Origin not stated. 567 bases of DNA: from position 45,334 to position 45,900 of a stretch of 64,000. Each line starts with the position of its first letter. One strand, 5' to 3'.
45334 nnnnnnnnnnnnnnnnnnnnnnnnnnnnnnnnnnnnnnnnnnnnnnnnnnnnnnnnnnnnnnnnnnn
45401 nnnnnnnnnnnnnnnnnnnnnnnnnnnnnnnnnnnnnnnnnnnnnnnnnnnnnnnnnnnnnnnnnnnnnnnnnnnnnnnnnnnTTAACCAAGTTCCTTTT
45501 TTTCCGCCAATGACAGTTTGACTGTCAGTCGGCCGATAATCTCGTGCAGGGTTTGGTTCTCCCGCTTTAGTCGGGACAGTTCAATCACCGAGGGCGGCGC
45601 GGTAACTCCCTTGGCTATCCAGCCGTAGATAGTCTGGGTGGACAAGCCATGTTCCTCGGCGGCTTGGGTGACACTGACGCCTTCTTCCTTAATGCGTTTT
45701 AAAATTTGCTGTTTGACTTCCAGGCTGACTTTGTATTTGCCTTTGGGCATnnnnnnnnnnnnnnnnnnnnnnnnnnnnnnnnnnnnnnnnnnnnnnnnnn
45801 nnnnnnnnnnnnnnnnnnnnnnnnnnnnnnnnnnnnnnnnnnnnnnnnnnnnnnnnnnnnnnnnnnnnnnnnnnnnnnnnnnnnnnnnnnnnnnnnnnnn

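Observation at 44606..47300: IS3 element whose terminal TCA/TGA supplies the stop codon of a truncated UvrD-like helicase; its other end carries the start of the next ORF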

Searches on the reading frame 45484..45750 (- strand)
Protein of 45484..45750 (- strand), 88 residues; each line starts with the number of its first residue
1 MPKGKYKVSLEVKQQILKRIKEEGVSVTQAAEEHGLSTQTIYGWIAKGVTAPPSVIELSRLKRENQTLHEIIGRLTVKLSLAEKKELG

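Call 4: search_protein_families(library=pfam, proteins=[window:45484-45750:-], max_evalue=0.01)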
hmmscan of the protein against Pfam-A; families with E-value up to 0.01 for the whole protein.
window:45484-45750:- (88 aa): 7 families
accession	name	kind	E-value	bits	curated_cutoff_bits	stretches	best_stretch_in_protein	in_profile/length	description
PF01527.26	HTH_Tnp_1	-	3.3e-09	37.3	24.1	1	9-69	8-71/75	Transposase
PF13384.12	HTH_23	-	1.5e-07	31.5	24.6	1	9-46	3-39/50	Homeodomain-like domain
PF13518.12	HTH_28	-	4.8e-07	30.2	25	1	13-47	2-35/52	Helix-turn-helix domain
PF13542.12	HTH_Tnp_ISL3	-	1.9e-05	24.5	27.4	1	9-46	13-48/51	Helix-turn-helix domain of transposase family ISL3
PF13551.12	HTH_29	-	6.8e-05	23.3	28.1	1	22-46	9-34/64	Winged helix-turn helix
PF14493.12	HTH_40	-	0.0005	20.7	27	1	22-71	10-60/89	Helix-turn-helix domain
PF05225.22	HTH_psq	-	0.0099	16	20.4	0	22-42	14-34/45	helix-turn-helix, Psq domain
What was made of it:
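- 45484..45750 (-): orfA, 88 aa, helix-turn-helix. PF01527 HTH_Tnp_1, E 3e-9 (call 4).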

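Call 13: search_protein_families(library=ncbifam, proteins=[window:45484-45750:-], max_evalue=0.001)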
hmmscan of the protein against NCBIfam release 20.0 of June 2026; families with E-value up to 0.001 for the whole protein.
window:45484-45750:- (88 aa): 3 families
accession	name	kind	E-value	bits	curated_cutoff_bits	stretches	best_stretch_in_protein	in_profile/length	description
NF033516.0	transpos_IS3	equivalog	2.6e-06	26.9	160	1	11-83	1-79/369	IS3 family transposase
NF047595.1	IS66_ISRel24_TnpA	equivalog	3.5e-06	27.6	74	1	10-47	7-44/113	IS66-like element accessory protein TnpA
NF033577.2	transpos_IS481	equivalog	9.2e-05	22.1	224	1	13-60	2-50/284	IS481 family transposase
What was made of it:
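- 45484..45750 (-): Matches positions 1-79 of the NCBIfam IS3 model (call 13).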
